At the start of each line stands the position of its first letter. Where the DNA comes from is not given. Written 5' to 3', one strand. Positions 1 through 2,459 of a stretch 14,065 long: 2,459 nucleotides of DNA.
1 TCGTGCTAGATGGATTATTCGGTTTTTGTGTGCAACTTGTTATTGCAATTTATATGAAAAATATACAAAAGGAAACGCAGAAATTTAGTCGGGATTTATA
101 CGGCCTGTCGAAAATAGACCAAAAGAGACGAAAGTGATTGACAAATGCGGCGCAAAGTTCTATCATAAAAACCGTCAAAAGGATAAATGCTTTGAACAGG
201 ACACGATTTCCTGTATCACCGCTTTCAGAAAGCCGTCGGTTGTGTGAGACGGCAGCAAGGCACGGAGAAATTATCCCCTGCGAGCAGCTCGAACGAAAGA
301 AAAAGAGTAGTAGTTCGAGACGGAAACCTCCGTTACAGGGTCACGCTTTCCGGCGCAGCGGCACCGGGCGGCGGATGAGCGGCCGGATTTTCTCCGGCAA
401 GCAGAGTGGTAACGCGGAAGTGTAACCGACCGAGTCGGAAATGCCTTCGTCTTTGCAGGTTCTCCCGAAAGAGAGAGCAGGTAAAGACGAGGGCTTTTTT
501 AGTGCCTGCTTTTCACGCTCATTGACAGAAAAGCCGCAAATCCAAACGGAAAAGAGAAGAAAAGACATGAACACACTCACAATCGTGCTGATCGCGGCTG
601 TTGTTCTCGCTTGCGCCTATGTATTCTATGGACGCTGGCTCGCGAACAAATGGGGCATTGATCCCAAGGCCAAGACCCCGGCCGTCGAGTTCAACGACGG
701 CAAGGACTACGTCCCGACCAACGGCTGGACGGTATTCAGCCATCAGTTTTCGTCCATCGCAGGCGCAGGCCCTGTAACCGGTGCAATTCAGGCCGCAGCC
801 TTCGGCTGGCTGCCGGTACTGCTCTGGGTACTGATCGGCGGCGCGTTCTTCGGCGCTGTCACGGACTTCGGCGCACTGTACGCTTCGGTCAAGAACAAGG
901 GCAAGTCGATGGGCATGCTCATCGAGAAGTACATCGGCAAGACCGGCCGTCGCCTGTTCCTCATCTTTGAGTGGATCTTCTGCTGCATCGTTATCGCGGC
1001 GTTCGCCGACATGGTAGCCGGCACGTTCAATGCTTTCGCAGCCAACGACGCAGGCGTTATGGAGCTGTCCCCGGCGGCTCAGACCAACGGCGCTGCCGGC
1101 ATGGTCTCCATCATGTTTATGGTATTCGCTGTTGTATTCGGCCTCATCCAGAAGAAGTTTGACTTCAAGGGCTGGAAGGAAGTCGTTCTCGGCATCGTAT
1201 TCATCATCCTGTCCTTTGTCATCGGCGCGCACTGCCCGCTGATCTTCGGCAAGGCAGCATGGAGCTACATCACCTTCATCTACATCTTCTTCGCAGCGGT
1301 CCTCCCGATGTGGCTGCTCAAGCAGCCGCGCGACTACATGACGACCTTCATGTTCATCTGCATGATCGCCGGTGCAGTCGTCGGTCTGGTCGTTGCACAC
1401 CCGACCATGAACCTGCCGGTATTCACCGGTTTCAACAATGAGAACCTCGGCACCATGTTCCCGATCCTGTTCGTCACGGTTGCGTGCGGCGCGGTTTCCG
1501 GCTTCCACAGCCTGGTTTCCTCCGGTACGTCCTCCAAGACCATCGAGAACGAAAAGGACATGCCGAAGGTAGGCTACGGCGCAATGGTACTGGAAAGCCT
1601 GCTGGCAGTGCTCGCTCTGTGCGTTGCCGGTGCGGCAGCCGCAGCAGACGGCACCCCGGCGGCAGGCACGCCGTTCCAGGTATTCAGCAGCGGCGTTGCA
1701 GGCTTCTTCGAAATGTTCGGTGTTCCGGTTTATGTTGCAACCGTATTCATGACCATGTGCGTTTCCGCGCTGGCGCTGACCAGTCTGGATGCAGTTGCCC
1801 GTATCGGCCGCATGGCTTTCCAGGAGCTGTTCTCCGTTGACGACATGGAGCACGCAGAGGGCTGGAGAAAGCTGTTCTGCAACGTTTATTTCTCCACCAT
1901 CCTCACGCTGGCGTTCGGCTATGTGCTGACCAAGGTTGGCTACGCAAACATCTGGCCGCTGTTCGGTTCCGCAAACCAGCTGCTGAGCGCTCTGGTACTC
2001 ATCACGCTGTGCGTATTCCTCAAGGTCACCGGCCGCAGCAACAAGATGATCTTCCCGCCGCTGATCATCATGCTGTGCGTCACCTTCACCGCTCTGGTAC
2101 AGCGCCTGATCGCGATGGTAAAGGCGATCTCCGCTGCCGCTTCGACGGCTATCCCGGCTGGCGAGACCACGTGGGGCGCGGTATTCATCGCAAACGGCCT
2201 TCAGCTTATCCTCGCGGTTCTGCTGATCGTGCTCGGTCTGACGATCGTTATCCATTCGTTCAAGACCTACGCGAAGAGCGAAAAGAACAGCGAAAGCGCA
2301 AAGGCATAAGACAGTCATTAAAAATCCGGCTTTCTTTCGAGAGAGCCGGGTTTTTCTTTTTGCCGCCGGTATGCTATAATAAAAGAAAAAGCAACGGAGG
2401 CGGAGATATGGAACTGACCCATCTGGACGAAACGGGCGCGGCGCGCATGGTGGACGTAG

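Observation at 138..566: T-box riboswitch controlling a CstA-family transporter, with a candidate Ile (AUU) specifier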

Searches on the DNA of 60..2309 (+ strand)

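Call 4: search_rna_families(source=window, start=60, end=620, threshold=evalue, max_evalue=10, show_alignments=6)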
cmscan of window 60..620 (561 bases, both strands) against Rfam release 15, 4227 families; matches with E-value up to 10: 5.
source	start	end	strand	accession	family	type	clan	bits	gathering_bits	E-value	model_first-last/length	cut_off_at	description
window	183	457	+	RF00230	T-box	Cis-reg; leader;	-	91.5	93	1e-20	1-219/219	no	T-box leader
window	264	395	-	RF00306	snoZ178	Gene; snRNA; snoRNA; CD-box;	-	14.6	100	3.2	1-152/152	no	Small nucleolar RNA Z178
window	369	385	-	RF03058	sul1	Cis-reg; riboswitch;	-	14.2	36.2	5.4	33-49/56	no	sul1 RNA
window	278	310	+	RF01100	PK-BYV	Cis-reg;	-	14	50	3.9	1-40/40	no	3'-terminal pseudoknot in BYV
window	590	600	+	RF03139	S4-Bacteroidia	Cis-reg; leader;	CL00119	12.6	34.7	7.4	1-34/34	no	S4-Bacteroidia ribosomal protein leader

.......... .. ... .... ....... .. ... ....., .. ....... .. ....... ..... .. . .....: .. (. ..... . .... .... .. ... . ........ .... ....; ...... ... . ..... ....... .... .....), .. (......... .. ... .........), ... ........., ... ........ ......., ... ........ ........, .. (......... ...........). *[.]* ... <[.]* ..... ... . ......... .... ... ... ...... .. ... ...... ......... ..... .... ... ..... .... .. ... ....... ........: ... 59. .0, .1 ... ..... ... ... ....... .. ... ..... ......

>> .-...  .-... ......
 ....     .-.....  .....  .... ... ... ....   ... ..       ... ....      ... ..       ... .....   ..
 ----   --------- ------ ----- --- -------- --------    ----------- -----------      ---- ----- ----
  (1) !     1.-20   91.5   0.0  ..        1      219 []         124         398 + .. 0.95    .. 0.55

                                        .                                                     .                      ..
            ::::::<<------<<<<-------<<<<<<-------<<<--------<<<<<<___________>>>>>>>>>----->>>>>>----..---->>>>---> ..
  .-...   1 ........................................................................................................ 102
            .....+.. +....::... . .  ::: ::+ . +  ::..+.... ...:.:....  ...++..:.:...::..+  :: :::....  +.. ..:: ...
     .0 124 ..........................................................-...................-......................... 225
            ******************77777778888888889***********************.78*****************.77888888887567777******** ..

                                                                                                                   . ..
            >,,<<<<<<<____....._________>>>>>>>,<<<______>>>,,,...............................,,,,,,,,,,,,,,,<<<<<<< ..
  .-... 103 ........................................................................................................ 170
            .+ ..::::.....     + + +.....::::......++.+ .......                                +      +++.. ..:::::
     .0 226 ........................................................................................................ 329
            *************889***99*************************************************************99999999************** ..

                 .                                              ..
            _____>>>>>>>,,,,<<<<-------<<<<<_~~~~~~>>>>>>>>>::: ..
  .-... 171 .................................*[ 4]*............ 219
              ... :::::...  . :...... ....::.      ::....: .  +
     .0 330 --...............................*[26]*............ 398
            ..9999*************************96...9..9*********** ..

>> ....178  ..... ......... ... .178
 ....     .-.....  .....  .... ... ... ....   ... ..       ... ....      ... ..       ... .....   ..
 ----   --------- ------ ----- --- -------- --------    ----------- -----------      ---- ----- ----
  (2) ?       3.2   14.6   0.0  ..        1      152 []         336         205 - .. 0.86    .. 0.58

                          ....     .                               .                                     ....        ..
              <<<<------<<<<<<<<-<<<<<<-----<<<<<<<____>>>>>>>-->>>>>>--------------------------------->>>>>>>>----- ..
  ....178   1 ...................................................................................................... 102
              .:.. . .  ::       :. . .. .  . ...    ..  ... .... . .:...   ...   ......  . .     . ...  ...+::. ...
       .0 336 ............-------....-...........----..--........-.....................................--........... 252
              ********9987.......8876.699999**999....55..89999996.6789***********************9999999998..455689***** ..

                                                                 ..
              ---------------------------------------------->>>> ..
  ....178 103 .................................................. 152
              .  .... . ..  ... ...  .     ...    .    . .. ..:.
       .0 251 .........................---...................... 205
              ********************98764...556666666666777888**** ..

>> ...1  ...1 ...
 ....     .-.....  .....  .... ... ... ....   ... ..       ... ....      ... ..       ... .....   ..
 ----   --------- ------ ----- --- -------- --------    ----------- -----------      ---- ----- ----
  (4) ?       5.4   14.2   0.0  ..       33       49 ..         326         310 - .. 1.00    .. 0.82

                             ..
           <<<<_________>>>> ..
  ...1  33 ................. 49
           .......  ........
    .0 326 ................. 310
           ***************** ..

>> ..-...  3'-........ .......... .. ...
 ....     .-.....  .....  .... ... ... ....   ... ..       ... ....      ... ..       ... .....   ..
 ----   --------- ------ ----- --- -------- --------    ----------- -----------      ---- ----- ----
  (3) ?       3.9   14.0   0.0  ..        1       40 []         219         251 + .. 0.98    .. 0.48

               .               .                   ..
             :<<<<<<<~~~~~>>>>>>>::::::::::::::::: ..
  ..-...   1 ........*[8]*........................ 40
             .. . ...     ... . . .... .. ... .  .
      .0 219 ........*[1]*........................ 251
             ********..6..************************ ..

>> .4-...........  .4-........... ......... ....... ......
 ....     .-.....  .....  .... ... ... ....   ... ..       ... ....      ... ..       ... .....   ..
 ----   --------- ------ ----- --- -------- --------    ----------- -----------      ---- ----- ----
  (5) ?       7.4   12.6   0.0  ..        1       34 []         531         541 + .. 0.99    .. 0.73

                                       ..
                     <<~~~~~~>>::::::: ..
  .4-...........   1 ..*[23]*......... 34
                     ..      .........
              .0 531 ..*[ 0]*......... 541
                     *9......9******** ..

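Call 15: search_rna_families(sources=[L001, L003, L008, L010, L014, L015, L018, L017, L048, L002, L041, L057, L061, L072], threshold=evalue, max_evalue=0.001, show_alignments=10)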
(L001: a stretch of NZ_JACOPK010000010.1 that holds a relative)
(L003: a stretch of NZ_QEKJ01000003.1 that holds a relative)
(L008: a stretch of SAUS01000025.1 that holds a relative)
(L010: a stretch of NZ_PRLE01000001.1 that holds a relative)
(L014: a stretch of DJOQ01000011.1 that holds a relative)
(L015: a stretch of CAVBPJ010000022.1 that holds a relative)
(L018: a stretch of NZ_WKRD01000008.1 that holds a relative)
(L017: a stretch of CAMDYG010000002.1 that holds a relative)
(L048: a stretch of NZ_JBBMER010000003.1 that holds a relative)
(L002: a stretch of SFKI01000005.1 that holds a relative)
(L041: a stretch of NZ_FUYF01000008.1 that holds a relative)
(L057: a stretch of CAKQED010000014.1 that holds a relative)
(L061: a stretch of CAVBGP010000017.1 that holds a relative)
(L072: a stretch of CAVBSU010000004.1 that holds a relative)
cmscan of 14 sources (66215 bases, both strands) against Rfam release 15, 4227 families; matches with E-value up to 0.001: 14.
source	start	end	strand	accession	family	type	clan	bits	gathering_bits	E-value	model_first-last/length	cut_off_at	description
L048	1093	1344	+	RF00230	T-box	Cis-reg; leader;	-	107.1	93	1.2e-22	1-219/219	no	T-box leader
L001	1121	1391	+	RF00230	T-box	Cis-reg; leader;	-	95.5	93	1.1e-19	1-219/219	no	T-box leader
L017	982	1251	+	RF00230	T-box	Cis-reg; leader;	-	89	93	5.4e-18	1-219/219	no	T-box leader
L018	1058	1327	+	RF00230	T-box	Cis-reg; leader;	-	86.1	93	2.9e-17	1-219/219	no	T-box leader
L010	1056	1356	+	RF00230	T-box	Cis-reg; leader;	-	86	93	3.1e-17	1-219/219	no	T-box leader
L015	1127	1396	+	RF00230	T-box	Cis-reg; leader;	-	82.3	93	2.8e-16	1-219/219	no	T-box leader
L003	1125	1405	+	RF00230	T-box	Cis-reg; leader;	-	76.4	93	9.3e-15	1-219/219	no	T-box leader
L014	1119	1360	+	RF00230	T-box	Cis-reg; leader;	-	67.8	93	1.6e-12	1-219/219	no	T-box leader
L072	1081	1184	-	RF00059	TPP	Cis-reg; riboswitch;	-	59.4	54.3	4.1e-09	1-105/105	no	TPP riboswitch aptamer (THI element)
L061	3471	3560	+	RF00162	SAM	Cis-reg; riboswitch;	CL00012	58.6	44.4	5.6e-11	1-108/108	no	SAM riboswitch aptamer (S box leader)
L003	823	925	-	RF00059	TPP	Cis-reg; riboswitch;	-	53.4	54.3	1.2e-07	1-105/105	no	TPP riboswitch aptamer (THI element)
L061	3388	3458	+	RF00005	tRNA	Gene; tRNA;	CL00001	52.8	29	1.7e-08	1-71/71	no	tRNA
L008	1092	1357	+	RF00230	T-box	Cis-reg; leader;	-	51.2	93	2.9e-08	1-219/219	no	T-box leader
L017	1302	1452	+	RF01699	Clostridiales-1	Gene; sRNA;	-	39.8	48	3.2e-05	1-166/166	no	Clostridiales-1 RNA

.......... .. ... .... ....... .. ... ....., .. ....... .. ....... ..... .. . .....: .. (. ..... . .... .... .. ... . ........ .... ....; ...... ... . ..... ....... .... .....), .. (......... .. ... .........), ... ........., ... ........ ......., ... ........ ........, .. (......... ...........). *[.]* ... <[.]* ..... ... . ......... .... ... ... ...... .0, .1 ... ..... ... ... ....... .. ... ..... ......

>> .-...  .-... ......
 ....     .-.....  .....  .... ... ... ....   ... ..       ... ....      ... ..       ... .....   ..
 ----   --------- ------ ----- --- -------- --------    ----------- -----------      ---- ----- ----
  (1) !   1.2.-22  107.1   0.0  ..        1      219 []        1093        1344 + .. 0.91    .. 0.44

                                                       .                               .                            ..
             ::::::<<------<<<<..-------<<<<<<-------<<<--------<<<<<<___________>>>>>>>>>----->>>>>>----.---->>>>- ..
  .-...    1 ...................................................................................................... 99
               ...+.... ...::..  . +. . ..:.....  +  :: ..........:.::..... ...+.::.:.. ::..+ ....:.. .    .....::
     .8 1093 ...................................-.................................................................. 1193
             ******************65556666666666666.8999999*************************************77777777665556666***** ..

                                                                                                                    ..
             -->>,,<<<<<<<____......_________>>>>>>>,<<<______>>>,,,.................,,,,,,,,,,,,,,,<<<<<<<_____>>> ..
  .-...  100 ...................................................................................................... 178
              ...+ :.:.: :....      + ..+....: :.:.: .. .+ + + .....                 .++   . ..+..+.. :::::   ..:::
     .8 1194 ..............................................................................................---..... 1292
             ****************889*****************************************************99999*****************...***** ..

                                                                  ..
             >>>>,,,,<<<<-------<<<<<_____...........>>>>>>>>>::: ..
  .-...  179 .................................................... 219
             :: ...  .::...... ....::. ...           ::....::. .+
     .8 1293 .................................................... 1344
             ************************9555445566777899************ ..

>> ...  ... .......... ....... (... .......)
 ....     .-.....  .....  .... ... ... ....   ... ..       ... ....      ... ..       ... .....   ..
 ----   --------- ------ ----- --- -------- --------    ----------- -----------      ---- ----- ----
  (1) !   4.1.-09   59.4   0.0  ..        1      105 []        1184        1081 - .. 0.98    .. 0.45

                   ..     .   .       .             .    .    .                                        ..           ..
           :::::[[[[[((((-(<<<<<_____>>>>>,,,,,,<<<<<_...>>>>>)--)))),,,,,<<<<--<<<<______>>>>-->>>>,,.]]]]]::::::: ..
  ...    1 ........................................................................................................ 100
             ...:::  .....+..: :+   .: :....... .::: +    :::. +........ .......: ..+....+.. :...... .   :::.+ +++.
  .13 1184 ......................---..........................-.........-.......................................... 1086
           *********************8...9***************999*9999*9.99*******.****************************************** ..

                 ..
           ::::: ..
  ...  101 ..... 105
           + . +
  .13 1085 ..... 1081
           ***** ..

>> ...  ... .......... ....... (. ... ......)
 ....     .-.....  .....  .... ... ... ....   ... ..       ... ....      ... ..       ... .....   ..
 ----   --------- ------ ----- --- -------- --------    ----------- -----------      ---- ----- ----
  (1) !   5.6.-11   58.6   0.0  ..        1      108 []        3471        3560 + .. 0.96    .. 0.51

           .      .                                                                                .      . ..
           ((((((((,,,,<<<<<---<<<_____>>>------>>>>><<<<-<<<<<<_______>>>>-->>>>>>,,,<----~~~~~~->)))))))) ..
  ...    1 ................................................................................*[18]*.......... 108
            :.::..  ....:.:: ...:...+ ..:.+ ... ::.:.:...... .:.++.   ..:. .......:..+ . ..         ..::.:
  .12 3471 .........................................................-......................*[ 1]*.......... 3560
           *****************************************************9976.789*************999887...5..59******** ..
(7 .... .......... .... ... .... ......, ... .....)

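Call 61: search_rna_families(sources=[L143, L147, L156, L157, L158, L159, L161, L162, L101, L093, L095, L109, L119, L149, L155, L083, L092, L146], threshold=evalue, max_evalue=0.0001, show_alignments=3)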
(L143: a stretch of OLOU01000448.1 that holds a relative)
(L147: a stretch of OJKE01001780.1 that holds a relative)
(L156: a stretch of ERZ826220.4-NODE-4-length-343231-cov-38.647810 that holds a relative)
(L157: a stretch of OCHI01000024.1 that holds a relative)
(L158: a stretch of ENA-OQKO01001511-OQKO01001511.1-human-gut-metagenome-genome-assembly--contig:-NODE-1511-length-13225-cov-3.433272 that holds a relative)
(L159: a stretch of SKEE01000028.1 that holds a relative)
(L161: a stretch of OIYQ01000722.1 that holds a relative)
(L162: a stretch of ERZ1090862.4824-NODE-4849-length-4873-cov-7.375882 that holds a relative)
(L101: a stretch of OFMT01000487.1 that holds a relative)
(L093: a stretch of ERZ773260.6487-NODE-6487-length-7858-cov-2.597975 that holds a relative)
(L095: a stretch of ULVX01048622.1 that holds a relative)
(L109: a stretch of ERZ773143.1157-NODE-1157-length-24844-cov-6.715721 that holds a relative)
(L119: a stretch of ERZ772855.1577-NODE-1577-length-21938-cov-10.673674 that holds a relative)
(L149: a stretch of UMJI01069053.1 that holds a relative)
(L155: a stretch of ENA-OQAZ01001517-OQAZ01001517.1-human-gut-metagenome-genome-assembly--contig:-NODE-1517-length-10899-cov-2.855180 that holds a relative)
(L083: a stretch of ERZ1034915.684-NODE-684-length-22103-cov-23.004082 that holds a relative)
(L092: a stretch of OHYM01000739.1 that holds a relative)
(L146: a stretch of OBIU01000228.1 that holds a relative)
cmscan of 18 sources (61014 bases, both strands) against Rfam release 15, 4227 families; matches with E-value up to 0.0001: 16.
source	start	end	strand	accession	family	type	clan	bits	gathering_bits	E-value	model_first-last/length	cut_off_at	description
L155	13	187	-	RF01699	Clostridiales-1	Gene; sRNA;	-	131.6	48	6.6e-30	1-166/166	no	Clostridiales-1 RNA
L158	533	787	+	RF00230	T-box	Cis-reg; leader;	-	103.4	93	9.4e-22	1-219/219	no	T-box leader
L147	401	667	+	RF00230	T-box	Cis-reg; leader;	-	93.4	93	3.6e-19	1-219/219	no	T-box leader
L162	126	433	+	RF00230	T-box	Cis-reg; leader;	-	88.9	93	5.1e-18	1-219/219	no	T-box leader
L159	520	831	+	RF00230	T-box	Cis-reg; leader;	-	86.3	93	2.5e-17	1-219/219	no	T-box leader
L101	495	769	+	RF00230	T-box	Cis-reg; leader;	-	86.1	93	2.7e-17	1-219/219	no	T-box leader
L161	548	799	+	RF00230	T-box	Cis-reg; leader;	-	81.3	93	4.9e-16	1-219/219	no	T-box leader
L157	543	811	+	RF00230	T-box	Cis-reg; leader;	-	79.5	93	1.4e-15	1-219/219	no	T-box leader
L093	549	808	+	RF00230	T-box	Cis-reg; leader;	-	77.1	93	5.6e-15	1-219/219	no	T-box leader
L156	533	806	+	RF00230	T-box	Cis-reg; leader;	-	72.7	93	7.9e-14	1-219/219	no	T-box leader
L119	517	774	+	RF00230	T-box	Cis-reg; leader;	-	70.2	93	3.4e-13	1-219/219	no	T-box leader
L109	17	175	-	RF03166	glycine-GGAnGA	Cis-reg; riboswitch;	CL00125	67.2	110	8.7e-12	1-177/177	no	glycine-GGAnGA riboswitch aptamer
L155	294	398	-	RF00059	TPP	Cis-reg; riboswitch;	-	66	54.3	9.3e-11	1-105/105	no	TPP riboswitch aptamer (THI element)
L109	515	779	+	RF00230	T-box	Cis-reg; leader;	-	65.3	93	6.4e-12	1-219/219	no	T-box leader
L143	555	818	+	RF00230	T-box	Cis-reg; leader;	-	61.4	93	6.2e-11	1-219/219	no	T-box leader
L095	482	733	+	RF00230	T-box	Cis-reg; leader;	-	61.4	93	6.4e-11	1-219/219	no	T-box leader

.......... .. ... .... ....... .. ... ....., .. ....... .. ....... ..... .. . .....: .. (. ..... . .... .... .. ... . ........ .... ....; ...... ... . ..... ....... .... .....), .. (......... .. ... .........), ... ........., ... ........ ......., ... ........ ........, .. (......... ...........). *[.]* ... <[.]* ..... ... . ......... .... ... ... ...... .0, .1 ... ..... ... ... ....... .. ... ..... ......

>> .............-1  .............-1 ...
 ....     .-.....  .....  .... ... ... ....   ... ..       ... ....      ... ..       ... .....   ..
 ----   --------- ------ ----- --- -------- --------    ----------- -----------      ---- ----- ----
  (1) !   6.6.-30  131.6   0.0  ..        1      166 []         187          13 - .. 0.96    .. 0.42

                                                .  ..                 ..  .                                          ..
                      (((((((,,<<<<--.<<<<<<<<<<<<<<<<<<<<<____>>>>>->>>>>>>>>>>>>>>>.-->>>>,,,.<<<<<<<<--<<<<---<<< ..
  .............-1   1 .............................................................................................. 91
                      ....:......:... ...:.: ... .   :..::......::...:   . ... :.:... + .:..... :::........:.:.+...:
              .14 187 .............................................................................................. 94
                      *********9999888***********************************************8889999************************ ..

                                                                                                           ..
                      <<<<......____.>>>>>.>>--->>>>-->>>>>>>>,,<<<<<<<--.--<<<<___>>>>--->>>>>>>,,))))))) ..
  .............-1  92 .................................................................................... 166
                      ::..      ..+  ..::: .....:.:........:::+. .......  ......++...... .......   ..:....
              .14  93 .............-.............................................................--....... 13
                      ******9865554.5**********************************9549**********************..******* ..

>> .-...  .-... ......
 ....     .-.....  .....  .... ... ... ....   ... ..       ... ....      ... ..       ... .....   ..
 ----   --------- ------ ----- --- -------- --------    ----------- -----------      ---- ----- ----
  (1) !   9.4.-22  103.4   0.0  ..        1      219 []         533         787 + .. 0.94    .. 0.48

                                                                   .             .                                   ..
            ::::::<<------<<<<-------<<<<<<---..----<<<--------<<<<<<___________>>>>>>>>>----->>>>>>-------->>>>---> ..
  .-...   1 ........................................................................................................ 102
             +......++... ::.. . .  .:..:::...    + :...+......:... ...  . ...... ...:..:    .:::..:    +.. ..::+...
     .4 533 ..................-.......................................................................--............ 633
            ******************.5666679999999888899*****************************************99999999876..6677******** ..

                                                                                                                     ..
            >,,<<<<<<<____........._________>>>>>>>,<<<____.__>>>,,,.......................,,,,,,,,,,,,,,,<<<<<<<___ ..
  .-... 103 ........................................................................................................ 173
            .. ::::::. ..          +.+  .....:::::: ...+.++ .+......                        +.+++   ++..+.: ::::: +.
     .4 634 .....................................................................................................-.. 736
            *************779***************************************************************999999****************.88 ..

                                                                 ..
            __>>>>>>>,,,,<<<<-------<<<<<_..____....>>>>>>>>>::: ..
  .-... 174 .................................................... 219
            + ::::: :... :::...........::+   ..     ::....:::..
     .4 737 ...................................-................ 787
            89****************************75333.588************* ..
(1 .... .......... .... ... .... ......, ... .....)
